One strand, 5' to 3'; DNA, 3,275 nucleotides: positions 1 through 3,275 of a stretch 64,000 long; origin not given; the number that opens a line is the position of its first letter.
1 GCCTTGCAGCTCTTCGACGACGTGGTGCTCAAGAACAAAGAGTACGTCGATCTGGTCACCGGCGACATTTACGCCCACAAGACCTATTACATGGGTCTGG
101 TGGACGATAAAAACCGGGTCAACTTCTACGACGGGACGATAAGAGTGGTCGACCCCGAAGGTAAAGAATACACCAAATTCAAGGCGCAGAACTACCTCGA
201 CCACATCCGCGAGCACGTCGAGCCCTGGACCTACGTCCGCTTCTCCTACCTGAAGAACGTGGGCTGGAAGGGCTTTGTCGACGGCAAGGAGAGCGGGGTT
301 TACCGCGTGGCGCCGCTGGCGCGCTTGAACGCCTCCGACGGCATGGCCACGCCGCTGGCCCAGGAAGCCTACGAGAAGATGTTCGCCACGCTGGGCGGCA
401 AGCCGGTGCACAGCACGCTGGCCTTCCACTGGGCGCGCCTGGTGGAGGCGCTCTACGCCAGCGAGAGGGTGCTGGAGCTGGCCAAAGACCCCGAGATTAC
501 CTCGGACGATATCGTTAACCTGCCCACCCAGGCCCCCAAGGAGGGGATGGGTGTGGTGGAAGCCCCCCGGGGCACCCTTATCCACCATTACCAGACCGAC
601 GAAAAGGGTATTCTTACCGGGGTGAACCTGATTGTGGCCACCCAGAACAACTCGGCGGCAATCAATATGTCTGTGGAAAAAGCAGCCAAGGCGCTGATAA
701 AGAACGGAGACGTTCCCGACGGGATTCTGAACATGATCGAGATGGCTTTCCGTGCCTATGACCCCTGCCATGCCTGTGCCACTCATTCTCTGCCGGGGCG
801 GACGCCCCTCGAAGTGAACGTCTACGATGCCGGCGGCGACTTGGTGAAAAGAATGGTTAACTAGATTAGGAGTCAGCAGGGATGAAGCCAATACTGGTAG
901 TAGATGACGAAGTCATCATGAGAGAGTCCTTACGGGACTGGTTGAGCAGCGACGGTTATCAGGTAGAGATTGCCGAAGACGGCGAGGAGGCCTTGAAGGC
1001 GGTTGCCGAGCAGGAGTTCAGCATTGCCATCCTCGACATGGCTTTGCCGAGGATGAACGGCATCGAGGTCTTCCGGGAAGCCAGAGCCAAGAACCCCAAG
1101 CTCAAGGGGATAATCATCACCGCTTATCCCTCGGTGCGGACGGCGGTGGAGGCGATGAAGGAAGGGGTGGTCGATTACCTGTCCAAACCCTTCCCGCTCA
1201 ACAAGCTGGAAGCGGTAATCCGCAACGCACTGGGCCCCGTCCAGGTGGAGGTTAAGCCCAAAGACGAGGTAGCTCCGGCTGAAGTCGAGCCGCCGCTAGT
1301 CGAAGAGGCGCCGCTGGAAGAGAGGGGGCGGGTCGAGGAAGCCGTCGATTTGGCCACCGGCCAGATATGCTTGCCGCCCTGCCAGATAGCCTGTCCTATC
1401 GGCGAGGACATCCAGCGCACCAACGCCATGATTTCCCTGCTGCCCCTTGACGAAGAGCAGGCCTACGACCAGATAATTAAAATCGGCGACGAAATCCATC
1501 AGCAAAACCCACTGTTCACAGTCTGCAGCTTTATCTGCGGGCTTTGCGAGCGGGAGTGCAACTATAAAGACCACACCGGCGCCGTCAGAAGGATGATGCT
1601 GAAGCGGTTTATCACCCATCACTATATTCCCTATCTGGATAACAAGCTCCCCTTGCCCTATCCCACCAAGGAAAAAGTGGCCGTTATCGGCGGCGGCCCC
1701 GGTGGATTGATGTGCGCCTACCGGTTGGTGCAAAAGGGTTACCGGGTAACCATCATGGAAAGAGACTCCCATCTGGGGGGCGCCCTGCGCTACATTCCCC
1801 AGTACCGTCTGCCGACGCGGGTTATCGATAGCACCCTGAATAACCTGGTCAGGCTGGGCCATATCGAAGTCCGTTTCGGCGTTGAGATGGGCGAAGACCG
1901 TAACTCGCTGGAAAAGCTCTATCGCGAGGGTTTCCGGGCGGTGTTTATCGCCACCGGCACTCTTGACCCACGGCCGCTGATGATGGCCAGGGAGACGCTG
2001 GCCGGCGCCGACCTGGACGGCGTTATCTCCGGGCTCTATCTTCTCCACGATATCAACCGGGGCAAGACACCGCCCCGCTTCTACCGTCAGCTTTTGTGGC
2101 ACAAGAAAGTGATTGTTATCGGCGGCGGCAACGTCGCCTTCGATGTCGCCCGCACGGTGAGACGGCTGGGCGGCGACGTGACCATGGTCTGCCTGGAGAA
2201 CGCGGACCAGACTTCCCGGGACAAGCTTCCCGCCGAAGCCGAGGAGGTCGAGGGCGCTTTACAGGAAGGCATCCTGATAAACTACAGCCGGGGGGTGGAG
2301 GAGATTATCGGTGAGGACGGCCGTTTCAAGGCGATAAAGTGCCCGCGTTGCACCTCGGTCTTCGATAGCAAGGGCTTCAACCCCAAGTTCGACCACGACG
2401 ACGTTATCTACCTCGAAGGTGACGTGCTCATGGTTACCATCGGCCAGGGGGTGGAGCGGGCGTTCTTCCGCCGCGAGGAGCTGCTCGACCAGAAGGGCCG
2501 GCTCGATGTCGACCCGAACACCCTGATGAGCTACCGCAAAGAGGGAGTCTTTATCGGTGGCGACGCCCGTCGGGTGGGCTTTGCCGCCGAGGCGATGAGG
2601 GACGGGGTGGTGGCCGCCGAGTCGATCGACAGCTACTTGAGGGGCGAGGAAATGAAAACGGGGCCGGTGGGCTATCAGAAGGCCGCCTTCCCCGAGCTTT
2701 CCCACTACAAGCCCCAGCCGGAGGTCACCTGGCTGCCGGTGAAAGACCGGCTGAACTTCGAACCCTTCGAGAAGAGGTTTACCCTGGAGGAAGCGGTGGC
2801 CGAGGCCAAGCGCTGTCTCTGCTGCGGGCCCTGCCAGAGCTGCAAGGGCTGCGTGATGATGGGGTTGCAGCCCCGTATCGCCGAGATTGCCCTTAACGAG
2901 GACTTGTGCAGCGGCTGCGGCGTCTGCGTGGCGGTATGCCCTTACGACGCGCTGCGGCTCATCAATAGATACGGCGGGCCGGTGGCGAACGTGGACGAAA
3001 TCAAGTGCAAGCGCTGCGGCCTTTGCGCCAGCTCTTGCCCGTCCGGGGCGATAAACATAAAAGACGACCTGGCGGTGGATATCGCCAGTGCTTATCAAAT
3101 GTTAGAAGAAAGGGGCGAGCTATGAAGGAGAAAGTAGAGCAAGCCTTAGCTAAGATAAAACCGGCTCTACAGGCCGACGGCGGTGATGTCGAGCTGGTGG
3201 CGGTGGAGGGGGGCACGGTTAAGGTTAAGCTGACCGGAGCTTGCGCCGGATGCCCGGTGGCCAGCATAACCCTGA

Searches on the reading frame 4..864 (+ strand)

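Call 50: search_protein_families(library=pfam, proteins=[window:4-864:+], max_evalue=0.00001)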
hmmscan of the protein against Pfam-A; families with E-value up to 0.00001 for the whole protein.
window:4-864:+ (286 aa): 1 family
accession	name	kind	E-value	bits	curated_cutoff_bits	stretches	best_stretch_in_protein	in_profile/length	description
PF00374.24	NiFeSe_Hases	-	4.7e-12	46.1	25.8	1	77-261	318-508/508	Nickel-dependent hydrogenase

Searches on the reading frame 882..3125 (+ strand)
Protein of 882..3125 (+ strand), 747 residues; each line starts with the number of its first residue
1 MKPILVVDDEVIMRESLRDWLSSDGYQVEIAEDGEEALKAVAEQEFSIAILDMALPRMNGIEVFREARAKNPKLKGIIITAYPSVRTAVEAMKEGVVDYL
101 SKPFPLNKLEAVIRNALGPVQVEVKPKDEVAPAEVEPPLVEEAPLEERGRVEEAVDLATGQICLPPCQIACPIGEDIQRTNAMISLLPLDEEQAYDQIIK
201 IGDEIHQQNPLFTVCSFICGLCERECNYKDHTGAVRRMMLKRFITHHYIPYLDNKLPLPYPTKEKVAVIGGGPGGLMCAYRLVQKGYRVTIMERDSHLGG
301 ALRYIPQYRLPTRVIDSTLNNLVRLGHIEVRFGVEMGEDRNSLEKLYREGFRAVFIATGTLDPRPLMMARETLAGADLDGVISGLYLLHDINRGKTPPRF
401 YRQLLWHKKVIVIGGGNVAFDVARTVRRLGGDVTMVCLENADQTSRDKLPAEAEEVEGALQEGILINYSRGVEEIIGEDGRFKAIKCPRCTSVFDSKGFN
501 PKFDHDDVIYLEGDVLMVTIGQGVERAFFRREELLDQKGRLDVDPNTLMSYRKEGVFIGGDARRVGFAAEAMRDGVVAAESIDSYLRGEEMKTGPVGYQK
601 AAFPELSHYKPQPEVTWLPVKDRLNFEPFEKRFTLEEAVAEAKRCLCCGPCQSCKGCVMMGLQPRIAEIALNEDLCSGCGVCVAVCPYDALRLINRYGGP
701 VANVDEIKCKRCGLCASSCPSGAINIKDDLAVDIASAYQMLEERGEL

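Call 50: search_protein_families(library=pfam, proteins=[window:882-3125:+], max_evalue=0.00001)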
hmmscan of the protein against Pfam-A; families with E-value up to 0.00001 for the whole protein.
window:882-3125:+ (747 aa): 13 families
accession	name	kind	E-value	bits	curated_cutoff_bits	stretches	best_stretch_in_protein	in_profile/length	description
PF00072.30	Response_reg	-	1.1e-28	100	30.2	1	4-113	1-110/111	Response regulator receiver domain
PF07992.20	Pyr_redox_2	-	8.3e-23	81.7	26.1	1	265-575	2-291/291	Pyridine nucleotide-disulphide oxidoreductase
PF00070.33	Pyr_redox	-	3.2e-12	47.2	22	0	409-486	1-78/82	Pyridine nucleotide-disulphide oxidoreductase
PF13738.12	Pyr_redox_3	-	1.9e-11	44.2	30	0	407-482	164-245/305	Pyridine nucleotide-disulphide oxidoreductase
PF00037.32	Fer4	-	4.2e-11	42.6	21.1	1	671-692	3-24/24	4Fe-4S binding domain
PF13450.12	NAD_binding_8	-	3.4e-10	40.5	21.9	1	268-305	1-38/68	NAD(P)-binding Rossmann-like domain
PF12838.12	Fer4_7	-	5e-09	36.9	27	1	676-723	2-52/52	4Fe-4S dicluster domain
PF03486.20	HI0933_like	-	3.2e-07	30.5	50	1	265-300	2-37/244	HI0933-like protein Rossmann domain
PF01266.30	DAO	-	4.6e-07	30.1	27.9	1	265-301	1-38/353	FAD dependent oxidoreductase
PF13241.12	NAD_binding_7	-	8.6e-07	29.9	22.1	0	407-462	7-61/104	Putative NAD(P)-binding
PF13237.11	Fer4_10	-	1.1e-06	28.9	25.5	1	670-720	3-53/53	4Fe-4S dicluster domain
PF12837.12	Fer4_6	-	1.4e-06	28.4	25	0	672-691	5-24/24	4Fe-4S binding domain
PF12831.13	FAD_oxidored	-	9e-06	25.7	27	1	266-302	2-38/416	FAD dependent oxidoreductase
